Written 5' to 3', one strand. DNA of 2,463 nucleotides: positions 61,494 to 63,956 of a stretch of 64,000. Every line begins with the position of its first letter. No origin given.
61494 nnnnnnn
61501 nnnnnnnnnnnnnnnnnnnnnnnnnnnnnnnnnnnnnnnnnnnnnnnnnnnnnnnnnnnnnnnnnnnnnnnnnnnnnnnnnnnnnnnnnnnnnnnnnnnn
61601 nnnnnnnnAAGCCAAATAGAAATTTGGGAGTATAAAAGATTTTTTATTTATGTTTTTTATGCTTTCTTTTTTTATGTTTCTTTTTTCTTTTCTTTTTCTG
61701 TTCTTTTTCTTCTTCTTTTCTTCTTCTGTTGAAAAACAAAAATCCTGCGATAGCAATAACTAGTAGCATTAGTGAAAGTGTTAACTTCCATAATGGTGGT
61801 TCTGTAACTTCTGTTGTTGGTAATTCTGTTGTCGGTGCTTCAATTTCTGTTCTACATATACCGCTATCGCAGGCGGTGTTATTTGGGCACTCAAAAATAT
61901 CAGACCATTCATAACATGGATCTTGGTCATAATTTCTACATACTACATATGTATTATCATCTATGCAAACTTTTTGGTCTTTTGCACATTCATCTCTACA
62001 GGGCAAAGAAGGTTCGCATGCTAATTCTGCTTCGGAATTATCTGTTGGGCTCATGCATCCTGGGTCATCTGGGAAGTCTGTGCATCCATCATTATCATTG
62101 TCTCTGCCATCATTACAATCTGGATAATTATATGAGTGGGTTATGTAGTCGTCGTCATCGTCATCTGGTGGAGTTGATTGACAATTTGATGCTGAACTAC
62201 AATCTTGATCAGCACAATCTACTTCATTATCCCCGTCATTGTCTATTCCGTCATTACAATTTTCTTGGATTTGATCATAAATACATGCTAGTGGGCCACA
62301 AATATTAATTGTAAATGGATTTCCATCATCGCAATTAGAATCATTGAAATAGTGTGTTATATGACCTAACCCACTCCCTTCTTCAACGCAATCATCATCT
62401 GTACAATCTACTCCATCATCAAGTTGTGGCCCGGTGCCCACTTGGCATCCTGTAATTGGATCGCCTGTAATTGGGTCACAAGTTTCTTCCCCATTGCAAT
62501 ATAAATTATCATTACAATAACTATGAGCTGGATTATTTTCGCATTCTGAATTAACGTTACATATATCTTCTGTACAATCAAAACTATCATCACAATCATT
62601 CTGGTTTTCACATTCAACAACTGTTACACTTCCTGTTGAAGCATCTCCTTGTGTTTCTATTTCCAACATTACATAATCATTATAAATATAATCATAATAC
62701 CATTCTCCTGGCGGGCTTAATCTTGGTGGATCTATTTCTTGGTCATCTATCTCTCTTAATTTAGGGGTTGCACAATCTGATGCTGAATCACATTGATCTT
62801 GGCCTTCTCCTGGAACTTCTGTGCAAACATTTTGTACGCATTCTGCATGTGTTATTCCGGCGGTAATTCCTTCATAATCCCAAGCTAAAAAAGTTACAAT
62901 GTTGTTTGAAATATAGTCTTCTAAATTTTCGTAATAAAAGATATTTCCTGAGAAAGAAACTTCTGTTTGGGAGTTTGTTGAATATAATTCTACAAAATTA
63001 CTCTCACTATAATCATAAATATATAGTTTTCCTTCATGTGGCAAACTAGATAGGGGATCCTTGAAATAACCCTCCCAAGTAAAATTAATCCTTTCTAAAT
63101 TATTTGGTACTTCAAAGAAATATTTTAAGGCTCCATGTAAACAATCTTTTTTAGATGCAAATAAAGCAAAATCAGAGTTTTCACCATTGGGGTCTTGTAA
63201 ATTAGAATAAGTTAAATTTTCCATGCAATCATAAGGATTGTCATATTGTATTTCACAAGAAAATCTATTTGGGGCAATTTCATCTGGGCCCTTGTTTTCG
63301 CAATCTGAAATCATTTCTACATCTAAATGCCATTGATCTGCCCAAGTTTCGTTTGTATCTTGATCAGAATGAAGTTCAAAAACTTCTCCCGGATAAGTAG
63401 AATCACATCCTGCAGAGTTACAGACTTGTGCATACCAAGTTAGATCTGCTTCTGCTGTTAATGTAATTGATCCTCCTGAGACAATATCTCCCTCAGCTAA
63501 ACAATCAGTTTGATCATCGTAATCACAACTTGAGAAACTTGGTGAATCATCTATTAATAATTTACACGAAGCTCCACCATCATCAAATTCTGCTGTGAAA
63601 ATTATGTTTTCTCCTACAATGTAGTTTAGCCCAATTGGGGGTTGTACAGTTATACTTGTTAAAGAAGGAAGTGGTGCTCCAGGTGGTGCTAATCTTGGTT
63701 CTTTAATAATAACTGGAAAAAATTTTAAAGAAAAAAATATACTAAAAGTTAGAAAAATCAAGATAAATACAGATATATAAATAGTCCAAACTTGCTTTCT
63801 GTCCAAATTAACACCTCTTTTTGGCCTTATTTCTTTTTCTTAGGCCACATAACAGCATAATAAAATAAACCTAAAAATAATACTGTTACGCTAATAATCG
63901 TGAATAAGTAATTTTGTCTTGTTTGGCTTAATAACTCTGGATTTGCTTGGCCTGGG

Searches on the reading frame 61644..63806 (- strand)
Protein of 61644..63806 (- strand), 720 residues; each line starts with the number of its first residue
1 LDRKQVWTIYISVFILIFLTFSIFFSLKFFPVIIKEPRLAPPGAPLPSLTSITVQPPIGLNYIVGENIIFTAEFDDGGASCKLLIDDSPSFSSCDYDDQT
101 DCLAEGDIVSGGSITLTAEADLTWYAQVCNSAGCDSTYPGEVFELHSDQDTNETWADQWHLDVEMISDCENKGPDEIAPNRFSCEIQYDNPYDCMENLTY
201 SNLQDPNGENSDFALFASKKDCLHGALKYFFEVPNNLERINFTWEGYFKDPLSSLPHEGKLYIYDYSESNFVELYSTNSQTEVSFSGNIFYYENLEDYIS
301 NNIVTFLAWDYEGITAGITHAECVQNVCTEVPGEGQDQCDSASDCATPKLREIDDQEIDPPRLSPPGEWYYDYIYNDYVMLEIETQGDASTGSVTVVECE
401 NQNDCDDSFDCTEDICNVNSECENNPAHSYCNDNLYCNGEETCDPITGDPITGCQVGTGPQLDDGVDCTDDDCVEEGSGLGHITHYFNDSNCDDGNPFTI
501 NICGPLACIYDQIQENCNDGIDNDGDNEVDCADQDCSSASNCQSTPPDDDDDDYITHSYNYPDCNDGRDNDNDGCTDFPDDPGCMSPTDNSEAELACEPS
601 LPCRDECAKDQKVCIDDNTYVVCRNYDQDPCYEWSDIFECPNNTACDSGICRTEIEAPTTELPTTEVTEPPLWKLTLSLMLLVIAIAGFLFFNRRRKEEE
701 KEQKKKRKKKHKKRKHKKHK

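Call 54: search_protein_families(library=pfam, proteins=[window:61644-63806:-], max_evalue=0.01)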
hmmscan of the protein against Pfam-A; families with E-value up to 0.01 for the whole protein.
window:61644-63806:- (720 aa): 0 families

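Call 67: search_protein_families(library=pfam, proteins=[window:61647-63806:-], max_evalue=10)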
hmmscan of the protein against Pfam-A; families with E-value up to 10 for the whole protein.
window:61647-63806:- (720 aa): 8 families
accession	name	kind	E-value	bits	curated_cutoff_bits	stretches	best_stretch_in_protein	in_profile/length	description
PF17231.7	DUF5305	-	0.043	13.7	29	1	655-714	94-154/217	Family of unknown function (DUF5305)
PF14575.11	EphA2_TM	-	0.085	14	28.9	1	678-716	7-46/74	Ephrin type-A receptor 2 transmembrane domain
PF03918.19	CcmH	-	0.25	11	25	1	664-711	91-136/143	Cytochrome C biogenesis protein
PF00746.26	Gram_pos_anchor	-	0.33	11.4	20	1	679-699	22-42/43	LPXTG cell wall anchor motif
PF00895.25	ATP-synt_8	-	0.82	10.6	23.4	0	11-31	10-30/55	ATP synthase protein 8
PF21314.2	TM_ErbB1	-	1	9.6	27.1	1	678-707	8-32/36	Epidermal growth factor receptor transmembrane-juxtamembrane segment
PF18205.6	VPDSG-CTERM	-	1.1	9.6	25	1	679-696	9-26/26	VPDSG-CTERM motif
PF04277.18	OAD_gamma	-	3.8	8.7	27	1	678-714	17-53/76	Oxaloacetate decarboxylase, gamma chain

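Call 70: search_protein_families(library=ncbifam, proteins=[window:61647-63806:-], max_evalue=10)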
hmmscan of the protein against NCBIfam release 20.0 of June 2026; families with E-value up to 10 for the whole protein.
window:61647-63806:- (720 aa): 6 families
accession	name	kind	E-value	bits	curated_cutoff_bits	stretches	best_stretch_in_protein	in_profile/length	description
NF033662.1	acid_disulf_rpt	repeat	2.8e-07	30.2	41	2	514-542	4-32/32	acidic double-disulfide repeat-containing protein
NF042931.1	SAG1386_EF1546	equivalog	0.043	13.9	80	1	675-718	33-77/158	SAG1386/EF1546 family surface-associated protein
TIGR00739.1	yajC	equivalog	0.061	13.4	44.2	1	678-712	5-39/84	preprotein translocase subunit YajC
NF041023.1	PP0621_fam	subfamily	0.084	13.2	45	1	679-710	4-35/71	PP0621 family protein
TIGR03778.1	VPDSG_CTERM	subfamily_domain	1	9.6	22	1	679-695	8-24/24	VPDSG-CTERM sorting domain-containing protein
NF052597.1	FILTED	domain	2.3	8.6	40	1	675-716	6-48/110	FILTED domain-containing surface protein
